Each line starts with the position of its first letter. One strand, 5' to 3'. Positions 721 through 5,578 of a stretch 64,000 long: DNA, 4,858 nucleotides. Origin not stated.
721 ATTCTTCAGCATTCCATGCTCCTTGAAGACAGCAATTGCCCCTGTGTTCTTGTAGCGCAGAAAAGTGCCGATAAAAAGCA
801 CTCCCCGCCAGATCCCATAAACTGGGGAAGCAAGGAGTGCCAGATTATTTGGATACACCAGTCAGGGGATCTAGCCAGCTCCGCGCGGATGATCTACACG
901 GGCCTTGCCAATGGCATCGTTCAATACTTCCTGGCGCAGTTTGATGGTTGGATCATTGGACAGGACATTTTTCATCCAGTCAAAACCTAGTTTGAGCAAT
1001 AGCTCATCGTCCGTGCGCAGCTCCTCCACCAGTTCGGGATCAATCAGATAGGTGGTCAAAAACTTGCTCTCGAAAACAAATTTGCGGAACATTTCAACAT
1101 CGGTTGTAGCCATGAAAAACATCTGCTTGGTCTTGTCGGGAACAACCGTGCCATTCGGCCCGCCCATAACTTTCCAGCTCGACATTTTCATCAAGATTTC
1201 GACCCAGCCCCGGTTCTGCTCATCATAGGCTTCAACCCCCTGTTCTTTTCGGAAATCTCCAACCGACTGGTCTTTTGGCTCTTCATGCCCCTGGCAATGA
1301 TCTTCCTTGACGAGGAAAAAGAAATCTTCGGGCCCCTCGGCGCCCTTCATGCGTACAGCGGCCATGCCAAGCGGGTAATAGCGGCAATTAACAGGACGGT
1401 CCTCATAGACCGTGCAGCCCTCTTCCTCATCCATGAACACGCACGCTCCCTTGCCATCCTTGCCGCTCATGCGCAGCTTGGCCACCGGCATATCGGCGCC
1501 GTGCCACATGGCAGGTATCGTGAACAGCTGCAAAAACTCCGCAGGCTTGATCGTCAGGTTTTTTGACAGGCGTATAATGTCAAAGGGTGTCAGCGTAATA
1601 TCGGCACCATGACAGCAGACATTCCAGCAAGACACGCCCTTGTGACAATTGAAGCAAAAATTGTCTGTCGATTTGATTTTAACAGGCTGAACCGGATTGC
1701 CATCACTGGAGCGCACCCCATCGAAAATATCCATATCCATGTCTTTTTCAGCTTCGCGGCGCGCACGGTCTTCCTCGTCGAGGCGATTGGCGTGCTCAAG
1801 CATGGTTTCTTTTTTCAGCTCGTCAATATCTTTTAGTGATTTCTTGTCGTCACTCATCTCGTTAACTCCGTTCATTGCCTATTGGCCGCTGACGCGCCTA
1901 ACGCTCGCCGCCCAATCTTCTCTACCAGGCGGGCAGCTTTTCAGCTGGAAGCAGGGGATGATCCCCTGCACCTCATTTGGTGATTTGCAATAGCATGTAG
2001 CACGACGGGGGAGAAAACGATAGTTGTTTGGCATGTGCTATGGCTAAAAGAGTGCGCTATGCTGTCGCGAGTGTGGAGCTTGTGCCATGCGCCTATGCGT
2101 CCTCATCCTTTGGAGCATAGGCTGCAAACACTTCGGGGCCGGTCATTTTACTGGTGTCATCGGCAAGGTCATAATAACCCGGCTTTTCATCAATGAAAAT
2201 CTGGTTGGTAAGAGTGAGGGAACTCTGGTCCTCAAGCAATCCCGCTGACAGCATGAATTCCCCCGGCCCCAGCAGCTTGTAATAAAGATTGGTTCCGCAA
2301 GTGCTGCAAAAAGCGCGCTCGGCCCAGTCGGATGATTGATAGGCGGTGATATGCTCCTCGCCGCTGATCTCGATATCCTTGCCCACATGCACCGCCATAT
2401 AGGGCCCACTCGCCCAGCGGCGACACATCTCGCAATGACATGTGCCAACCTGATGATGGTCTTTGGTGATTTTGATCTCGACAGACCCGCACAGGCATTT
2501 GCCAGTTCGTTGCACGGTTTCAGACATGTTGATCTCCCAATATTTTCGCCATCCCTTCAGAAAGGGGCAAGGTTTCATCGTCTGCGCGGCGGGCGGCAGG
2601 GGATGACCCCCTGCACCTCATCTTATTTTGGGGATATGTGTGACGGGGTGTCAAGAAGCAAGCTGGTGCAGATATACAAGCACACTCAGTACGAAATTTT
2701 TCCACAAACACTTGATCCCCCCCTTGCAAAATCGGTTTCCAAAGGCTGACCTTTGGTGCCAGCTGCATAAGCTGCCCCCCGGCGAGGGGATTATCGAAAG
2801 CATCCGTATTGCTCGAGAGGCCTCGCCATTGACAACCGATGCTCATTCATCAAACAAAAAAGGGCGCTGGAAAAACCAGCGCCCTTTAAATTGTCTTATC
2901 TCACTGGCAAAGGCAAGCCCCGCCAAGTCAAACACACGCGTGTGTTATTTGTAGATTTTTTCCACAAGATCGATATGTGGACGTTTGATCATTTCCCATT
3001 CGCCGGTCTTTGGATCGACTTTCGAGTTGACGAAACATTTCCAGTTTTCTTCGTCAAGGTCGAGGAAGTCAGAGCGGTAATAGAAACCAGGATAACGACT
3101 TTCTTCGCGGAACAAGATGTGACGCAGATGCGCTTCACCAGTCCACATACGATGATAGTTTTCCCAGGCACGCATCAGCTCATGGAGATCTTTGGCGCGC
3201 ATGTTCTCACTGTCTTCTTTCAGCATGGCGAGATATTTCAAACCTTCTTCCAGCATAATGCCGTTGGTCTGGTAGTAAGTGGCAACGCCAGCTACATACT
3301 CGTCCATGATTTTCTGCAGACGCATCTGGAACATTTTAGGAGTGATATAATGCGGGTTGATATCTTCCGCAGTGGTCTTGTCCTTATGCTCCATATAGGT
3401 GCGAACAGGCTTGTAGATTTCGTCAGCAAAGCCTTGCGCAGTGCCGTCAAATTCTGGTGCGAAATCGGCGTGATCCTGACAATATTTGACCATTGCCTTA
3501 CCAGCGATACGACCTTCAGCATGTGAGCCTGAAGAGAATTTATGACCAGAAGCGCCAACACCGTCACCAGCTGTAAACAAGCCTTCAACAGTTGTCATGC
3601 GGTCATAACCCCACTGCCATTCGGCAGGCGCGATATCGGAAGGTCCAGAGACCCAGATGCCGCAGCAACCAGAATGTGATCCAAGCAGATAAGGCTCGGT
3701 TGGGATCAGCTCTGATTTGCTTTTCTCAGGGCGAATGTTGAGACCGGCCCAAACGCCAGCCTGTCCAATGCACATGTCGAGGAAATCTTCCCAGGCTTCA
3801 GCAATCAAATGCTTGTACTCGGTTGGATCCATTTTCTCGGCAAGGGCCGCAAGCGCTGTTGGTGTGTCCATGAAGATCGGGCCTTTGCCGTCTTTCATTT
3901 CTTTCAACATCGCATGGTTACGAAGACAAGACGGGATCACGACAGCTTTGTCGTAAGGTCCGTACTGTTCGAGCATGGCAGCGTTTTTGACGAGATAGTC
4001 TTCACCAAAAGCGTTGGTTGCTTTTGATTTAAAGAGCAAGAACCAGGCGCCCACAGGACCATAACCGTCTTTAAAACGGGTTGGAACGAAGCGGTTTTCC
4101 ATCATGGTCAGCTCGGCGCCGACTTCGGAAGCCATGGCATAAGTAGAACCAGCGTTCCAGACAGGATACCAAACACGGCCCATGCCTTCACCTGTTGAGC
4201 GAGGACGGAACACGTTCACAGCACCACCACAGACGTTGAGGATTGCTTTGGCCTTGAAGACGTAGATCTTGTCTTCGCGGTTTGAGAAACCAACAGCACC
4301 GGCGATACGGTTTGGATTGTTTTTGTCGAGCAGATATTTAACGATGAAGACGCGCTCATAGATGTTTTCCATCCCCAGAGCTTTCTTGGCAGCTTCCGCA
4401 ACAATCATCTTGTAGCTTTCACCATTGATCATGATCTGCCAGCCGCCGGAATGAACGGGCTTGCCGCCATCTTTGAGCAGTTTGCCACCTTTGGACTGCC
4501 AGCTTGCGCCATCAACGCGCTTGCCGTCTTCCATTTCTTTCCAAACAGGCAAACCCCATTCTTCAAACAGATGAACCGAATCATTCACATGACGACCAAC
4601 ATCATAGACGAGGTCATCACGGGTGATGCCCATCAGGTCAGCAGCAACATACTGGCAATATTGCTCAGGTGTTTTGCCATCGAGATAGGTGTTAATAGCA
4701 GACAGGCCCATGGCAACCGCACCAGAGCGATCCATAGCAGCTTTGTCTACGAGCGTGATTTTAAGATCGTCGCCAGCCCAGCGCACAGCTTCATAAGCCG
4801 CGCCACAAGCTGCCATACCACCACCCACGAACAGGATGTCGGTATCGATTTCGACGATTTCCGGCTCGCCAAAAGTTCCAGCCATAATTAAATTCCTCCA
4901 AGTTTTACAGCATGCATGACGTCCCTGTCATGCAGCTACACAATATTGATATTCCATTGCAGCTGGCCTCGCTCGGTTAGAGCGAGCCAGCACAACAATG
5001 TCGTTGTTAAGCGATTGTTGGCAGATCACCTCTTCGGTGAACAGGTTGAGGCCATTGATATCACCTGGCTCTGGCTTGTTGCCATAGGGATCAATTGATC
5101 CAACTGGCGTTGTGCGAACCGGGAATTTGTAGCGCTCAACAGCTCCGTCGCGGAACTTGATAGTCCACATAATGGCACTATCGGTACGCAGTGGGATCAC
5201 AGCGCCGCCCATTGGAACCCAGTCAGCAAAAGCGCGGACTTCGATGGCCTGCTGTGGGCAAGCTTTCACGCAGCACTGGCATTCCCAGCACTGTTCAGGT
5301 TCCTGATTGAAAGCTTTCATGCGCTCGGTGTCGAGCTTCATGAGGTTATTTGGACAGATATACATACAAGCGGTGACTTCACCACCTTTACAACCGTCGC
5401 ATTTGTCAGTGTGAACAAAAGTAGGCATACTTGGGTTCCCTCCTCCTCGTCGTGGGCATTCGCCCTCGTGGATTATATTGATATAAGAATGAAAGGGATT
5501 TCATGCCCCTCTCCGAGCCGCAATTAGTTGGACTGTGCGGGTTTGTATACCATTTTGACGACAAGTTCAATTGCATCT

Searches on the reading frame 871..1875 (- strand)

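Call 69: search_protein_families(library=pfam, proteins=[window:871-1875:-], max_evalue=0.00001)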
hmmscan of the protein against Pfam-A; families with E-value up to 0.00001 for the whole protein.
window:871-1875:- (334 aa): 1 family
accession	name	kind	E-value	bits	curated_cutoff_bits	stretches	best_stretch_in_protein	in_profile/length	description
PF03692.20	CxxCxxCC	-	7.1e-10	39.9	23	1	77-194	2-84/85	Putative zinc- or iron-chelating domain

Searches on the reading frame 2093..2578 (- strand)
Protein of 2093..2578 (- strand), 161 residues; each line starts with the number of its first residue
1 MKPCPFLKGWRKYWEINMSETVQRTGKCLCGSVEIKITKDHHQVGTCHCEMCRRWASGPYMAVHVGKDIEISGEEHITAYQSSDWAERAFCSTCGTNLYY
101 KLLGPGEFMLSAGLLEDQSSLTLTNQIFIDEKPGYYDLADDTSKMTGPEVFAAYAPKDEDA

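Call 71: search_protein_families(library=pfam, proteins=[window:2093-2578:-], max_evalue=0.00001)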
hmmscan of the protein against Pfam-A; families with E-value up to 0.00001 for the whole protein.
window:2093-2578:- (161 aa): 1 family
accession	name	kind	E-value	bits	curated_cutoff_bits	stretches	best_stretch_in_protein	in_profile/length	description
PF04828.22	GFA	-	1.3e-18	67.5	24.3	1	24-130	2-114/115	Glutathione-dependent formaldehyde-activating enzyme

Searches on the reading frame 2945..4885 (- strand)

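Call 69: search_protein_families(library=pfam, proteins=[window:2945-4885:-], max_evalue=0.00001)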
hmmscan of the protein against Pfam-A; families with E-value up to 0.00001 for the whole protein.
window:2945-4885:- (646 aa): 1 family
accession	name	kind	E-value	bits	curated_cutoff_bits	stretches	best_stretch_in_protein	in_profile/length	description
PF00890.30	FAD_binding_2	-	4.5e-11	43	20.4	1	16-269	1-255/414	FAD binding domain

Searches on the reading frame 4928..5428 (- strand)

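Call 71: search_protein_families(library=pfam, proteins=[window:4928-5428:-], max_evalue=0.00001)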
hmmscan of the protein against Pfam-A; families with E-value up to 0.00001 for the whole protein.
window:4928-5428:- (166 aa): 3 families
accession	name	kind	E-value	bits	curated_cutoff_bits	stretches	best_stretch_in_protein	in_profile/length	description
PF12139.13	APS-reductase_C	-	3.9e-25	88.3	25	1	64-136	1-75/82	Adenosine-5'-phosphosulfate reductase beta subunit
PF12838.12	Fer4_7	-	1.1e-07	32.6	27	1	9-61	1-52/52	4Fe-4S dicluster domain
PF13187.11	Fer4_9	-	6.3e-06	26.6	27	0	9-62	1-52/52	4Fe-4S dicluster domain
